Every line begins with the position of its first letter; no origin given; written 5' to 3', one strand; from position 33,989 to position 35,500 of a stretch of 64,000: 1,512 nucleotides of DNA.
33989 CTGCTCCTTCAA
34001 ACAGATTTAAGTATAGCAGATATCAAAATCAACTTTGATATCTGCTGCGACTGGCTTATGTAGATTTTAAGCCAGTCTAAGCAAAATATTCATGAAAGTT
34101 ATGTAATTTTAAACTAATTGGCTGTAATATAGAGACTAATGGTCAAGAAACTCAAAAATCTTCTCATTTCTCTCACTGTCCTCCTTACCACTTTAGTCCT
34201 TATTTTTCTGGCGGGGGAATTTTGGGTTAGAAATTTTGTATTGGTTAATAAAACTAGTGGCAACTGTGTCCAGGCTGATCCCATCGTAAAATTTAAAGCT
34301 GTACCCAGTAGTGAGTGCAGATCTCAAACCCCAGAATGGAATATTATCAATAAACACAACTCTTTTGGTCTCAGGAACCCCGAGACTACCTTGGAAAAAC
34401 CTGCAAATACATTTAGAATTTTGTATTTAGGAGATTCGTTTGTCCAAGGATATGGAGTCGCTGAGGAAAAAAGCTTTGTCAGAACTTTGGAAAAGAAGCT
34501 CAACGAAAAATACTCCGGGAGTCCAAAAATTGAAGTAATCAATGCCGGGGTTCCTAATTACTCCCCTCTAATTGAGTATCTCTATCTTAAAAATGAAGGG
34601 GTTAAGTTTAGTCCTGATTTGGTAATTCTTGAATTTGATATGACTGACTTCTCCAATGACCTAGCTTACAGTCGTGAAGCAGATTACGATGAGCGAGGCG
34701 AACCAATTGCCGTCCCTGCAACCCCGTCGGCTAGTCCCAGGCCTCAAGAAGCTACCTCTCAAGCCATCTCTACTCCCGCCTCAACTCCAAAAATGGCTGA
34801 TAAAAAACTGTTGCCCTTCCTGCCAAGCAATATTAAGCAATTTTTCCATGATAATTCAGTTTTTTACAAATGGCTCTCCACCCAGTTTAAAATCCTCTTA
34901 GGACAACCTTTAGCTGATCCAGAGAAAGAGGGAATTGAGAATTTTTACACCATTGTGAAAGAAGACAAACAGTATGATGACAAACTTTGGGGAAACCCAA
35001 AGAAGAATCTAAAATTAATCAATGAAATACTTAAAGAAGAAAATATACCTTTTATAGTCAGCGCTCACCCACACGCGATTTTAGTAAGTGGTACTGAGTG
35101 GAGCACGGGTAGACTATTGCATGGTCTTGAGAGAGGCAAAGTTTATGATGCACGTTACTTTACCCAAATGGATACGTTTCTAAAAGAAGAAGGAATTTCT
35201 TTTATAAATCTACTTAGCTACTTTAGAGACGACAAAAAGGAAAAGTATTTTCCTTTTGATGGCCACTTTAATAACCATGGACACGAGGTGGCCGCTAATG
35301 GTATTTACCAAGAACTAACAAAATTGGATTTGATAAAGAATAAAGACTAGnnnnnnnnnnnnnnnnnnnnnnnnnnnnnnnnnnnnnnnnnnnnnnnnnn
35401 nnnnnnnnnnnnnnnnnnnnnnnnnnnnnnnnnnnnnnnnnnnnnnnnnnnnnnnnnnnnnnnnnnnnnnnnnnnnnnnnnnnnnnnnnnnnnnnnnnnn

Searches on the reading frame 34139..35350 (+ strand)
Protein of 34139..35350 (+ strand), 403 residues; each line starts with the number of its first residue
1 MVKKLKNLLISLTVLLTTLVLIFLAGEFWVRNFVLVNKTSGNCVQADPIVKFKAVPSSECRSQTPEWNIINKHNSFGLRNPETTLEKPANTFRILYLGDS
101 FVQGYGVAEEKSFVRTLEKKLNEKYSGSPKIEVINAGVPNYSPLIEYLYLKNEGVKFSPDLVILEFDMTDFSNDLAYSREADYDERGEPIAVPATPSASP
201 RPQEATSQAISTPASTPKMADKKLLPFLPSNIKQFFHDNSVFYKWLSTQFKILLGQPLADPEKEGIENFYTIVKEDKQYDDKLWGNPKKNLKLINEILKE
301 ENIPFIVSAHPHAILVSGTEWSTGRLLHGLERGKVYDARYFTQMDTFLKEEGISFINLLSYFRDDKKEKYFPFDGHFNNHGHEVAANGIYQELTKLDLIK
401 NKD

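Call 4: search_protein_families(library=pfam, proteins=[window:34139-35350:+], max_evalue=0.01)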
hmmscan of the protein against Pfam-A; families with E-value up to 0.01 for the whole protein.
window:34139-35350:+ (403 aa): 3 families
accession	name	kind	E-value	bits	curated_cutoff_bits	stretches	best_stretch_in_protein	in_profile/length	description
PF13472.12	Lipase_GDSL_2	-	1e-09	39.6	32.9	1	97-172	2-76/178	GDSL-like Lipase/Acylhydrolase family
PF16822.11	ALGX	-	0.00072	19.7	26.5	1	339-396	73-133/268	SGNH hydrolase-like domain, acetyltransferase AlgX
PF00657.28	Lipase_GDSL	-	0.0011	19.6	23.6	1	94-179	1-94/208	GDSL-like Lipase/Acylhydrolase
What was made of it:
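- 34139..35350 (+): Membrane-anchored SGNH/GDSL (AlgX-like) protein with a Pro/Ser/Thr-rich linker (residues 188-217). It is a recurrent companion of these clusters. Pfam Lipase_GDSL_2 1e-9 and ALGX 7e-4 (call 4).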

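Call 66: search_protein_families(library=ncbifam, proteins=[window:34139-35350:+], max_evalue=0.001)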
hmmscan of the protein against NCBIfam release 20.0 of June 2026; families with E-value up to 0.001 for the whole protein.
window:34139-35350:+ (403 aa): 2 families
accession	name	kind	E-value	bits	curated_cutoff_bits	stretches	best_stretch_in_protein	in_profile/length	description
NF047475.1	GDSL_LA_2490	hypoth_equivalog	5.4e-07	29.2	325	1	66-152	60-139/431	LA_2490 family SGNH/GDSL-type esterase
NF047474.1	GDSL_LA_2486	hypoth_equivalog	0.00077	18.8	300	0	83-124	78-119/326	LA_2486 family SGNH/GDSL-type esterase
